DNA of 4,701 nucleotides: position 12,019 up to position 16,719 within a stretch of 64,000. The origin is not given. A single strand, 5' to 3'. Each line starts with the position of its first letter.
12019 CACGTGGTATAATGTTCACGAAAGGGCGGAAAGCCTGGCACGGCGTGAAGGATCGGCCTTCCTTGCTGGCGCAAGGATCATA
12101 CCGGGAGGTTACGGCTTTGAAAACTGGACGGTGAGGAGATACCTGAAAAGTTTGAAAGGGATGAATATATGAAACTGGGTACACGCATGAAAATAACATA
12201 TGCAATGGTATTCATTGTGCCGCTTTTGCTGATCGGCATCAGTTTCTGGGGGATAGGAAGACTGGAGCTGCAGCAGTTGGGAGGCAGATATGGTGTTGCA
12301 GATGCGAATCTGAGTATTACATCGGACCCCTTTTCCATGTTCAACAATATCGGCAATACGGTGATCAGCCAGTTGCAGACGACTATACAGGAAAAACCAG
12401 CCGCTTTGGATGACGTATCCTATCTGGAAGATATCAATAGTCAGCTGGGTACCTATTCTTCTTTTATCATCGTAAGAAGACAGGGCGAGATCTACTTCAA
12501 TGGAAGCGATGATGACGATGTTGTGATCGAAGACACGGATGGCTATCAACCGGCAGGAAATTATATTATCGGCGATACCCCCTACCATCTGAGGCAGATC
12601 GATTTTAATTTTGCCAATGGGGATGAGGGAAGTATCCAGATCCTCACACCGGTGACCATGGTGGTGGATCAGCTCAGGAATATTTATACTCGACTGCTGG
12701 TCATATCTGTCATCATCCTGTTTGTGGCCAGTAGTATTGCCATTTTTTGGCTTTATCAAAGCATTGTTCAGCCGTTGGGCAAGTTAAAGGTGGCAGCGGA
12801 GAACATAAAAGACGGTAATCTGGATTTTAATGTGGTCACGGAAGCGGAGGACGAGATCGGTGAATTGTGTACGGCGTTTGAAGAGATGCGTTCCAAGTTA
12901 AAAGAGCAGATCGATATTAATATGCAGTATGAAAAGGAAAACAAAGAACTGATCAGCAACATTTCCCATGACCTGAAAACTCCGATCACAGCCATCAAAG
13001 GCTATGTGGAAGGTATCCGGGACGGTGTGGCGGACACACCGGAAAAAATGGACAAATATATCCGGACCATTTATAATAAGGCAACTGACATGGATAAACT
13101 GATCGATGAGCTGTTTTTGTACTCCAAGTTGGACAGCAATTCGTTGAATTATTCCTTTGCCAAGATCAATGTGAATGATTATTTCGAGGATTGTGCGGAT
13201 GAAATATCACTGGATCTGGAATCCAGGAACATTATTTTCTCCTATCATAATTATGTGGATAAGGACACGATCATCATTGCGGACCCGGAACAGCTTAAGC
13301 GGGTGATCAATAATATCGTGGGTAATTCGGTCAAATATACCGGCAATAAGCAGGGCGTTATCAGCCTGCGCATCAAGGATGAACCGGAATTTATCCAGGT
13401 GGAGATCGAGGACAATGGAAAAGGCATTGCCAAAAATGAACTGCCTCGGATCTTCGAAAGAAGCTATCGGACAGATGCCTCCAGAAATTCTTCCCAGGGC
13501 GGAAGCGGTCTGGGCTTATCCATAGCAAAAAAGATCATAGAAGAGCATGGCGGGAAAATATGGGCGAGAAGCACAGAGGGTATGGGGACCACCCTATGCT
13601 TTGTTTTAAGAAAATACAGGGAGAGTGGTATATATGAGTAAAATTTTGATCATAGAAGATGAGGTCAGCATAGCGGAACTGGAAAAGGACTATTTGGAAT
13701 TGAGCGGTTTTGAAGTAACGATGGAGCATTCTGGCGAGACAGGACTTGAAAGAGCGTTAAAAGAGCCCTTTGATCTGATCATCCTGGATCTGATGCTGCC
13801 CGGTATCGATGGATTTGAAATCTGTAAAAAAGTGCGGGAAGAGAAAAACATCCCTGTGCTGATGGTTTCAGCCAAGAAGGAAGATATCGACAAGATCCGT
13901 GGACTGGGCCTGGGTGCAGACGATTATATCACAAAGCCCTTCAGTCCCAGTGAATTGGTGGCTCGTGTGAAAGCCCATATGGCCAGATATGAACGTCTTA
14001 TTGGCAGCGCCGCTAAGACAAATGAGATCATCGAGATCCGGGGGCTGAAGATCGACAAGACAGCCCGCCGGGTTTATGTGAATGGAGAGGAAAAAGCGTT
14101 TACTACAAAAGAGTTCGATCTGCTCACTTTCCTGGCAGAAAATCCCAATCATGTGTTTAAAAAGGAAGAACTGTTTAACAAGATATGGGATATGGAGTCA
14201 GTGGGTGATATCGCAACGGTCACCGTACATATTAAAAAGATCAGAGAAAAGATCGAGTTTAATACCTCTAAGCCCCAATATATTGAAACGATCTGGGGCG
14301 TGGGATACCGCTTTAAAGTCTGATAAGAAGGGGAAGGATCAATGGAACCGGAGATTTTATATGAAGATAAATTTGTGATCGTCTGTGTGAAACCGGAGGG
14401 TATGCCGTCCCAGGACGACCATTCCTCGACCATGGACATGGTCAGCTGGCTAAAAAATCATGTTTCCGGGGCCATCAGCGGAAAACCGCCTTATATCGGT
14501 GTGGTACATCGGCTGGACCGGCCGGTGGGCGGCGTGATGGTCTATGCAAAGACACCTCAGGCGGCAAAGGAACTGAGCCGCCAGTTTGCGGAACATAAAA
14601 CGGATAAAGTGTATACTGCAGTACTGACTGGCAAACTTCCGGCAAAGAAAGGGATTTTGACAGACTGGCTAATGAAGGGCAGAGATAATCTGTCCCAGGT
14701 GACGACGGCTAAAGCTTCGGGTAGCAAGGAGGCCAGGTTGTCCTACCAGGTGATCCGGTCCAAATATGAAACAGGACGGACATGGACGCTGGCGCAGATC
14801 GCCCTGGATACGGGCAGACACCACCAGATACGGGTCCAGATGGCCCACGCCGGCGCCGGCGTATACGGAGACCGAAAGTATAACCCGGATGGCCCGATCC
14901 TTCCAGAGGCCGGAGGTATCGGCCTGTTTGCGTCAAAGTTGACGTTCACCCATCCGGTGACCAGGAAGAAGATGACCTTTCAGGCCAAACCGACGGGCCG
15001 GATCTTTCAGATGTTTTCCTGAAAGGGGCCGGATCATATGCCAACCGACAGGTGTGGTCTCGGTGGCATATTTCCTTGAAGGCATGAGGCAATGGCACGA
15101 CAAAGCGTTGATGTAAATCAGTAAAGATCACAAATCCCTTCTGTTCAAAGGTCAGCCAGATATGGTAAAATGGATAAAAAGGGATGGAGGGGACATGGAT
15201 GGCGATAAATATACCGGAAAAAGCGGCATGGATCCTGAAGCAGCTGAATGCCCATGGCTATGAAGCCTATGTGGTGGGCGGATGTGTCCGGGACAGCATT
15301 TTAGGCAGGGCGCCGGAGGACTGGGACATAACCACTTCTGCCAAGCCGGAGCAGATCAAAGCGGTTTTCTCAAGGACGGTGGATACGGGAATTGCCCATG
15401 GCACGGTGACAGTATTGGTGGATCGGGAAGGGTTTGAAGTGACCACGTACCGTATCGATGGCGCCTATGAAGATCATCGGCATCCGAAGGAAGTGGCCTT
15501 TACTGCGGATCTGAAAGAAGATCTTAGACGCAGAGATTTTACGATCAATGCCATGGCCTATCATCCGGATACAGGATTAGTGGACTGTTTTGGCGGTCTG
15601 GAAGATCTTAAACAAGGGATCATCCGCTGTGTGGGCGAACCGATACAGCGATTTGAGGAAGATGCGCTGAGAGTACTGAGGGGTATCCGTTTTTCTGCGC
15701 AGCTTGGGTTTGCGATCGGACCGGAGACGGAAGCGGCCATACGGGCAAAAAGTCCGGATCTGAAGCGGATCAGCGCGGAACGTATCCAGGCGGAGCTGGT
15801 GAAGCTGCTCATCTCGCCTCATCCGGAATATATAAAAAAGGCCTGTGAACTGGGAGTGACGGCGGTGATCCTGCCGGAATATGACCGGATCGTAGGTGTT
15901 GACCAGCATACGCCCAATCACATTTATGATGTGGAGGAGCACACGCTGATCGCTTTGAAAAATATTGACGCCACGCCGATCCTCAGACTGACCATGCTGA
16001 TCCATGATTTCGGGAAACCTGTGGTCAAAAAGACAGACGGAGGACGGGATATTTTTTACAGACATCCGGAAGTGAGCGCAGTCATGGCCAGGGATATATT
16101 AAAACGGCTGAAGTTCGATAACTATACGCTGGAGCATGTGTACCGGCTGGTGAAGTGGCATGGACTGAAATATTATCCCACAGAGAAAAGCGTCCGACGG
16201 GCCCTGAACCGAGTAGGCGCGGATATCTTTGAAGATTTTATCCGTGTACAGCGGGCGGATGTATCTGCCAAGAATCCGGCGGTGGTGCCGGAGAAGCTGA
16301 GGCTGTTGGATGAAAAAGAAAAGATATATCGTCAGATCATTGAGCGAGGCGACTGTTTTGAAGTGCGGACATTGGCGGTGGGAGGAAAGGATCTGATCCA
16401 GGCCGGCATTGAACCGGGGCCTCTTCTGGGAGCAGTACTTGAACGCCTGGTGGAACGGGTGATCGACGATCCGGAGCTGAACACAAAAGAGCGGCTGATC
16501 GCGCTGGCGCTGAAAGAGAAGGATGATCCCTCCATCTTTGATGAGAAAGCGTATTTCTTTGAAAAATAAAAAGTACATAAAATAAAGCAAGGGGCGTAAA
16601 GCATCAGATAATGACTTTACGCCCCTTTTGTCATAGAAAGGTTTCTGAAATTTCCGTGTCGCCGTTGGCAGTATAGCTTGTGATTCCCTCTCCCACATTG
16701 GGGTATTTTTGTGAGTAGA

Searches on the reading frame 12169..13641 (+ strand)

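Call 83: search_protein_families(library=pfam, proteins=[window:12169-13641:+], max_evalue=0.00001)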
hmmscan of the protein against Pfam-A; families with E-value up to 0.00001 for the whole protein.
window:12169-13641:+ (490 aa): 3 families
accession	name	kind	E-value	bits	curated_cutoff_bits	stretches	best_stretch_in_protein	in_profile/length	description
PF02518.31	HATPase_c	-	2e-30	105.9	26.4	1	372-482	2-109/111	Histidine kinase-, DNA gyrase B-, and HSP90-like ATPase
PF00512.31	HisKA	-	6.7e-17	61.7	26.9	1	258-323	2-65/66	His Kinase A (phospho-acceptor) domain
PF00672.30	HAMP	-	6.5e-11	42.8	25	1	194-245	1-52/53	HAMP domain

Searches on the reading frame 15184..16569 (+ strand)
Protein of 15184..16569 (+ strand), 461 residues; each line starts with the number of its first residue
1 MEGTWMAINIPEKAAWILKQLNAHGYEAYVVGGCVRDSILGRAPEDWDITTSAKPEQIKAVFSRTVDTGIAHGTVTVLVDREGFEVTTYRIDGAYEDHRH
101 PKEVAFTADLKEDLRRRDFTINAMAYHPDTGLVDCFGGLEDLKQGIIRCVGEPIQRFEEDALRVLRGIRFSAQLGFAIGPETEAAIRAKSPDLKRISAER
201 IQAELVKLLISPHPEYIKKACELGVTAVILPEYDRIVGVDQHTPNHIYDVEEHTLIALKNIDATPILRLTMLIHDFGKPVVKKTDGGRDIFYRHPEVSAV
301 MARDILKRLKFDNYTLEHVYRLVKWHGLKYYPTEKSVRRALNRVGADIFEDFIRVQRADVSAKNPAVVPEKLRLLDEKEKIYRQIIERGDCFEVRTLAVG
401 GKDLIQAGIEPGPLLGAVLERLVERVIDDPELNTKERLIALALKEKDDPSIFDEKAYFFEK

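Call 83: search_protein_families(library=pfam, proteins=[window:15184-16569:+], max_evalue=0.00001)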
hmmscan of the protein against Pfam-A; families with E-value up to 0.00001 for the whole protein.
window:15184-16569:+ (461 aa): 4 families
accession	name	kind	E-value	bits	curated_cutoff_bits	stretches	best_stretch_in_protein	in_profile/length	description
PF01743.26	PolyA_pol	-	8.1e-42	143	23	1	28-148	1-126/126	Poly A polymerase head domain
PF12627.12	PolyA_pol_RNAbd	-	3.4e-17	62.4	22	1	175-234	1-61/64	Probable RNA and SrmB- binding site of polymerase A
PF13735.12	tRNA_NucTran2_2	-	4.2e-09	37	27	1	299-441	21-148/149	tRNA nucleotidyltransferase domain 2 putative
PF01966.28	HD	-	3.4e-06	27.7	22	0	266-331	26-90/116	HD domain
